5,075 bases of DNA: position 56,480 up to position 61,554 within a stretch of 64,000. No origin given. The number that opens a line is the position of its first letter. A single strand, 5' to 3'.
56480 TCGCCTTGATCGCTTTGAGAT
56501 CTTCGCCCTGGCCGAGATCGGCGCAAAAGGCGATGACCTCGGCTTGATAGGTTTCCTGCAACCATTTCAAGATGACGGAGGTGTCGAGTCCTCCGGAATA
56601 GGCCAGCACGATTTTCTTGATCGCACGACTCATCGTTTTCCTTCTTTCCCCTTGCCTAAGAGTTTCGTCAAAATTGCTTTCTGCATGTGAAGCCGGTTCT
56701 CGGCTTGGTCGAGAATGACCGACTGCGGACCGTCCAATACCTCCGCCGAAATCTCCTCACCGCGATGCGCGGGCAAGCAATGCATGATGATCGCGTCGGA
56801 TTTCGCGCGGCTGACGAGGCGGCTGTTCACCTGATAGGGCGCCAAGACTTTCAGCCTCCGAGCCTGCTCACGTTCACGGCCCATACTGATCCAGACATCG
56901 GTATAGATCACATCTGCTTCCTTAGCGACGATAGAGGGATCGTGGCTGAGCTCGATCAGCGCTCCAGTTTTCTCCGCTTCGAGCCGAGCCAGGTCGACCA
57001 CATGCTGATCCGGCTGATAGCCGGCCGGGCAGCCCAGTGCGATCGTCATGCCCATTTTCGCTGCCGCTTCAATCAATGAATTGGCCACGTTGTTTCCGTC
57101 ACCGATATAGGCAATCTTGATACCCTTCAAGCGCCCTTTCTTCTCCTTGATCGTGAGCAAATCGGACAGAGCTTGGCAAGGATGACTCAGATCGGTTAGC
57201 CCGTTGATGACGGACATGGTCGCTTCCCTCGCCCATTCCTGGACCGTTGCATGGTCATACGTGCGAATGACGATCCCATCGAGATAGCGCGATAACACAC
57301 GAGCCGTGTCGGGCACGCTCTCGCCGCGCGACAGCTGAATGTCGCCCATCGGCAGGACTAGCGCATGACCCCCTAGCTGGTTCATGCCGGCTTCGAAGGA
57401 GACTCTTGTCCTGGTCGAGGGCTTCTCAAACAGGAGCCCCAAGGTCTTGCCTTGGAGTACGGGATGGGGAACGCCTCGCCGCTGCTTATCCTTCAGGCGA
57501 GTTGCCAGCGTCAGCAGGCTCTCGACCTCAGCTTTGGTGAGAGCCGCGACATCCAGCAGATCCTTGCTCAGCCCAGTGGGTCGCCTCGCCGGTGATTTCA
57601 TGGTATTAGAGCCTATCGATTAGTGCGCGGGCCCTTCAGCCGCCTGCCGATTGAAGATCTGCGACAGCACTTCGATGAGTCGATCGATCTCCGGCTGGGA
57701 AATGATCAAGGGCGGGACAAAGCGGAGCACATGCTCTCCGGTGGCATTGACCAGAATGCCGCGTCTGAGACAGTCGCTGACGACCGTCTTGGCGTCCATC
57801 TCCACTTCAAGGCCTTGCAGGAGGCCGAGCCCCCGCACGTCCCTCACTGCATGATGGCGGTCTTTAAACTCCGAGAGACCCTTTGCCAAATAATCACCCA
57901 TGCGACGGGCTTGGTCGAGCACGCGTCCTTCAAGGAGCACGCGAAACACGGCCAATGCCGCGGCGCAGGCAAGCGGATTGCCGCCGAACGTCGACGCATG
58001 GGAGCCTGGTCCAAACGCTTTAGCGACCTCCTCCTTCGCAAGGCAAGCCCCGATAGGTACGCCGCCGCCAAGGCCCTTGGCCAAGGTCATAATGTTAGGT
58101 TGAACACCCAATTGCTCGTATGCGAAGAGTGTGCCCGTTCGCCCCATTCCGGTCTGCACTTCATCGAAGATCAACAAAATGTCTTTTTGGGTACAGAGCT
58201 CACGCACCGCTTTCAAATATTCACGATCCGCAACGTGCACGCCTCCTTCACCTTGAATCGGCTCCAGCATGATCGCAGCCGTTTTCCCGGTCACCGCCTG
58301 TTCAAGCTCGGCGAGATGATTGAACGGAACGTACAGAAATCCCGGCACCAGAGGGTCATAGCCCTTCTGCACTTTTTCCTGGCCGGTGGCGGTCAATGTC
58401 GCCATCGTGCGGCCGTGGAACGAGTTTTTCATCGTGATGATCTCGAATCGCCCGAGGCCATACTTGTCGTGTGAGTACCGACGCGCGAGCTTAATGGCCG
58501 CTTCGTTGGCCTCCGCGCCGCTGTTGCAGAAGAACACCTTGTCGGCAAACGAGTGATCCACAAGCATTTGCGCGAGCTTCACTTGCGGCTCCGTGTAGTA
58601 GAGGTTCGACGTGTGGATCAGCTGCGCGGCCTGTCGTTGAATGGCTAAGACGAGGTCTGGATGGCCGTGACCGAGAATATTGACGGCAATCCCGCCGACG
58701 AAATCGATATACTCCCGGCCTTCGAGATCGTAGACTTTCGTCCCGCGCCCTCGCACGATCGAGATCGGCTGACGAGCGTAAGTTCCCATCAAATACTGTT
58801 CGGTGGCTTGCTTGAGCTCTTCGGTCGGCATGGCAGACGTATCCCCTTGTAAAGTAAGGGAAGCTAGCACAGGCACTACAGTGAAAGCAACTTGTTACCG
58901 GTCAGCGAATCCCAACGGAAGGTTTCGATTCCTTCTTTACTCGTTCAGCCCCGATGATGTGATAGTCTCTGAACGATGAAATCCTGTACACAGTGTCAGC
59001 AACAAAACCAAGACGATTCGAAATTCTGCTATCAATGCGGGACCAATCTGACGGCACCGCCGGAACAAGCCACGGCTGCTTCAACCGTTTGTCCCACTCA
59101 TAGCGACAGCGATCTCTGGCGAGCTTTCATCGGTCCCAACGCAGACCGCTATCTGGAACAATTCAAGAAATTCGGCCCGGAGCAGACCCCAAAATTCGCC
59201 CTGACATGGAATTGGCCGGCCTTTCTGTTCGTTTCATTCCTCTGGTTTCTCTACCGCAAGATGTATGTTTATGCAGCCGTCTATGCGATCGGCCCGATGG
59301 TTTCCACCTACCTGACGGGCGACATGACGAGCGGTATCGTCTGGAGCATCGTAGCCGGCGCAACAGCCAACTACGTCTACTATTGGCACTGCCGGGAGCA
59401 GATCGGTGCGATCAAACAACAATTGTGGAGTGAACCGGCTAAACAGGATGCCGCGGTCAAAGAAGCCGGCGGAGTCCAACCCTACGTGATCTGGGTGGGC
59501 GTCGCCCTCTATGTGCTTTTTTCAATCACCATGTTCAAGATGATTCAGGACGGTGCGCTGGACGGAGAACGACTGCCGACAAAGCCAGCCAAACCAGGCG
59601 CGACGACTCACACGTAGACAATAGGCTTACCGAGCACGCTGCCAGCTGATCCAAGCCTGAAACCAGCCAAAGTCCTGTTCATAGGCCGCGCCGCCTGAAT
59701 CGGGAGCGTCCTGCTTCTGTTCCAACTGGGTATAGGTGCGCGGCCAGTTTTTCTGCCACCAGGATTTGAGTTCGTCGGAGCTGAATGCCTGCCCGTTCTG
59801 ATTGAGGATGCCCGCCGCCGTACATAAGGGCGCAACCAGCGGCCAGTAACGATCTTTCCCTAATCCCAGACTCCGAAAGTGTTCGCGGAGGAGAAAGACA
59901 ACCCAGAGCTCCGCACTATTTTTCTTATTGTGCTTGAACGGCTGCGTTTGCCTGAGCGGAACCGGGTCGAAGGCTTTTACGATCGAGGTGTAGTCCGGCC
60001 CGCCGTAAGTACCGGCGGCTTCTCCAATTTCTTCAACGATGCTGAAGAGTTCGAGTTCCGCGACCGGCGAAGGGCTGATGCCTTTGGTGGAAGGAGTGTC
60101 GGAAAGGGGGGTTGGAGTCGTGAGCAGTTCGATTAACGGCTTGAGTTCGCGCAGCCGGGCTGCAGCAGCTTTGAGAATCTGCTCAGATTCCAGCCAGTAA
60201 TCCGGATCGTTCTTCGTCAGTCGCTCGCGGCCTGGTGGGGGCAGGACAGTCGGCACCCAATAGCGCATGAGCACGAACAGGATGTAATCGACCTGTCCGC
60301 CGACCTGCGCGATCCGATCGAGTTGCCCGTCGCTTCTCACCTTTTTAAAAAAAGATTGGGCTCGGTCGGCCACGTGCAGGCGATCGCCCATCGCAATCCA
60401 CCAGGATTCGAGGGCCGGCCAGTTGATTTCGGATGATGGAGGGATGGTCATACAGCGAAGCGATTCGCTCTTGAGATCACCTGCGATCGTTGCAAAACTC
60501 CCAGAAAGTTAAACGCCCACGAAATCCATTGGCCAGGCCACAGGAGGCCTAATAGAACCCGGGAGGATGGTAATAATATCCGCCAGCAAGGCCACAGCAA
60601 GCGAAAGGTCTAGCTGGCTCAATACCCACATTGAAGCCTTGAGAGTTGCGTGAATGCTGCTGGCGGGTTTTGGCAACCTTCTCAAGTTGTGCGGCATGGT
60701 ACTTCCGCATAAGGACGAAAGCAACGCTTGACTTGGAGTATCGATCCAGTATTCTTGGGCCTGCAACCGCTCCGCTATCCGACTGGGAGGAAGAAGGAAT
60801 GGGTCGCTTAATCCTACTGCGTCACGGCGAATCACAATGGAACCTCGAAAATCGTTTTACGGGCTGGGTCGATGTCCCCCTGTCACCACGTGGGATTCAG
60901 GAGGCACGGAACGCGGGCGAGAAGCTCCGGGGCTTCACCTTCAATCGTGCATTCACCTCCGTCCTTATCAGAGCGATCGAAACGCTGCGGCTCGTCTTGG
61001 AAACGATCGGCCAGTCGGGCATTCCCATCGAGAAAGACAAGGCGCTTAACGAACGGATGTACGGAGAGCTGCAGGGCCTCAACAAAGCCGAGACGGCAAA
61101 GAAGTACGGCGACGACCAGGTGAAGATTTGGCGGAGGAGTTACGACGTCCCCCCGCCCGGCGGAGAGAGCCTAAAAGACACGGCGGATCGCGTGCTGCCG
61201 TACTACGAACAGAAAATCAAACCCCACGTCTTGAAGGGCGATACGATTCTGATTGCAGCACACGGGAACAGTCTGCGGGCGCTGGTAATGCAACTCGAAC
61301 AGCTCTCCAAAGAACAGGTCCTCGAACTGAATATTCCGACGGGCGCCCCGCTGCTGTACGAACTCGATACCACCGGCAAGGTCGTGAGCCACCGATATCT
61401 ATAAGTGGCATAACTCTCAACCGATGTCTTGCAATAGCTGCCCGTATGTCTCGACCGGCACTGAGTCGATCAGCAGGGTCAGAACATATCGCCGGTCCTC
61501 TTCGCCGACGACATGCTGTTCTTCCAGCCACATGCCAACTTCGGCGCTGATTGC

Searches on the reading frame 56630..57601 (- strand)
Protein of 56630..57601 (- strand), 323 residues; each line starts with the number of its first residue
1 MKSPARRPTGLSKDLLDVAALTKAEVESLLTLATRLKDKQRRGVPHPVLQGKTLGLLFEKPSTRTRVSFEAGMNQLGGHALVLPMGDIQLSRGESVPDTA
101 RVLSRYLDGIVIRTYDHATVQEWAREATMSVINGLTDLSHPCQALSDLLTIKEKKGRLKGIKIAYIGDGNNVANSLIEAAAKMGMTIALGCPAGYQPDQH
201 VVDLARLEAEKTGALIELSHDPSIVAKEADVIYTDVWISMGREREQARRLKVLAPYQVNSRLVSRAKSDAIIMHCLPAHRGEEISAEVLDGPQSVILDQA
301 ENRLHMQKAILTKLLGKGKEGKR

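Call 41: search_protein_families(library=ncbifam, proteins=[window:56630-57601:-], max_evalue=1e-40)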
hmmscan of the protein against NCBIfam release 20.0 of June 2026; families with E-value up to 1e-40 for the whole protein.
window:56630-57601:- (323 aa): 11 families
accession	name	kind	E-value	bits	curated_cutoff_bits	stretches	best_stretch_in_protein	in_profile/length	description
NF001986.0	PRK00779.1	subfamily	1.1e-130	435.3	306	1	12-316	5-305/307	ornithine carbamoyltransferase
TIGR00658.1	orni_carb_tr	equivalog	8.9e-126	419.2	280.85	1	13-315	1-303/304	ornithine carbamoyltransferase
NF011380.0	PRK14805.1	equivalog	9e-99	330.3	421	1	13-316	2-301/302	ornithine carbamoyltransferase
TIGR04384.1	putr_carbamoyl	exception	6.6e-94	314.7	500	1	14-315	1-307/330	putrescine carbamoyltransferase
NF003286.0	PRK04284.1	subfamily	1.6e-80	270.7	515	1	13-316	7-331/332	ornithine carbamoyltransferase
NF009213.0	PRK12562.1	subfamily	6.2e-62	209.9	559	1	13-282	7-281/334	ornithine carbamoyltransferase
NF002470.0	PRK01713.1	equivalog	1.2e-60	205.8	545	1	13-281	8-280/334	ornithine carbamoyltransferase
NF011379.0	PRK14804.1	equivalog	1.9e-55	188.2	373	1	13-315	7-309/311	ornithine carbamoyltransferase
NF002032.1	PRK00856.1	equivalog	6.5e-55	186.4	263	1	13-314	1-296/297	aspartate carbamoyltransferase catalytic subunit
NF003384.0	PRK04523.1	equivalog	1.6e-54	185.2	288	1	13-316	4-334/336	N-acetylornithine carbamoyltransferase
TIGR00670.1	asp_carb_tr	equivalog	3.6e-50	170.8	236.95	1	13-315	1-303/304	aspartate carbamoyltransferase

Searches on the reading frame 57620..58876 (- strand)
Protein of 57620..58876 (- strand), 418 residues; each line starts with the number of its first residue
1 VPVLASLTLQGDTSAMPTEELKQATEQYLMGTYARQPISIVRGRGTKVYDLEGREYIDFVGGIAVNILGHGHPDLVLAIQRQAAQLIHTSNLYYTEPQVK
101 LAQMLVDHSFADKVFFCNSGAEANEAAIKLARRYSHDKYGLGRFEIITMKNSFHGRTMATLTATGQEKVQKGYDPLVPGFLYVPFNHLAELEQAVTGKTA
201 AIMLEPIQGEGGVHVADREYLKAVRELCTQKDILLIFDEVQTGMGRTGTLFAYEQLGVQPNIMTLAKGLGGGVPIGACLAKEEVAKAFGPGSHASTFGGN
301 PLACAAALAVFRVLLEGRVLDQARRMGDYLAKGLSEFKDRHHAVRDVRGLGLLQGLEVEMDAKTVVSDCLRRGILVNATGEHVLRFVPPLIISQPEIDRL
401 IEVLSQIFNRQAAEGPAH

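Call 41: search_protein_families(library=ncbifam, proteins=[window:57620-58876:-], max_evalue=1e-40)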
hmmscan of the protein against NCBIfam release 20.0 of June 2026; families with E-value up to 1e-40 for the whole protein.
window:57620-58876:- (418 aa): 63 families (the best 25 are shown)
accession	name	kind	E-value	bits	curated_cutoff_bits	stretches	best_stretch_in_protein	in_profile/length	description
TIGR00707.1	argD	subfamily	2.1e-163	543.6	410.05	1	28-408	1-380/381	acetylornithine/succinylornithine family transaminase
NF002325.0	PRK01278.1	subfamily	4.9e-154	512.7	372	1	26-412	3-390/395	acetylornithine transaminase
NF002874.0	PRK03244.1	equivalog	2.9e-146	487.3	457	1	17-412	6-396/399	acetylornithine transaminase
NF002797.0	PRK02936.1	equivalog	3.7e-137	457.2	496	1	28-412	3-381/385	acetylornithine transaminase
NF003468.0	PRK05093.1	subfamily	1.9e-136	454.9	522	1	22-407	9-398/405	acetylornithine/succinyldiaminopimelate transaminase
TIGR03246.1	arg_catab_astC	subfamily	1.7e-135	452.1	609.95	1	23-402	4-387/397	acetylornithine/succinylornithine family transaminase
NF009047.0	PRK12381.1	subfamily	1.2e-129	432.7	630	1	22-410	7-399/406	bifunctional succinylornithine transaminase/acetylornithine transaminase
NF002985.0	PRK03715.1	equivalog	3.9e-124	414.3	568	1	22-410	4-393/395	acetylornithine transaminase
NF003273.0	PRK04260.1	equivalog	6.8e-120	400.1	616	1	28-408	3-375/376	acetylornithine transaminase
NF003397.0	PRK04612.1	equivalog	1e-116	390.2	735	1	24-400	10-393/408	acetylornithine transaminase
NF004426.0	PRK05769.1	equivalog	2.4e-114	382.6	552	1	18-410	17-439/441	acetyl ornithine aminotransferase family protein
NF005993.0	PRK08117.1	subfamily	1.7e-110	369.6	574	1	196-410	205-429/433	aspartate aminotransferase family protein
TIGR01885.1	Orn_aminotrans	equivalog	1.3e-101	340.2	378.4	1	19-407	2-400/402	ornithine--oxo-acid transaminase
NF003145.0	PRK04073.1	equivalog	1.9e-99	332.9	656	1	18-408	4-395/396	ornithine--oxo-acid transaminase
NF042418.1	LysJ_Th_th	equivalog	6.9e-99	331.3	700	1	26-407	8-384/386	[LysW]-aminoadipate semialdehyde transaminase LysJ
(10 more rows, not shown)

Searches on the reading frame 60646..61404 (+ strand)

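Call 49: search_protein_families(library=pfam, proteins=[window:60646-61404:+], max_evalue=0.00001)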
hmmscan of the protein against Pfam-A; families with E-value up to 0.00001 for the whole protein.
window:60646-61404:+ (252 aa): 1 family
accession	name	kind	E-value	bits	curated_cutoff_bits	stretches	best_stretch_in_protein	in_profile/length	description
PF00300.27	His_Phos_1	-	2.6e-45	154.9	21.7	1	55-246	1-187/194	Histidine phosphatase superfamily (branch 1)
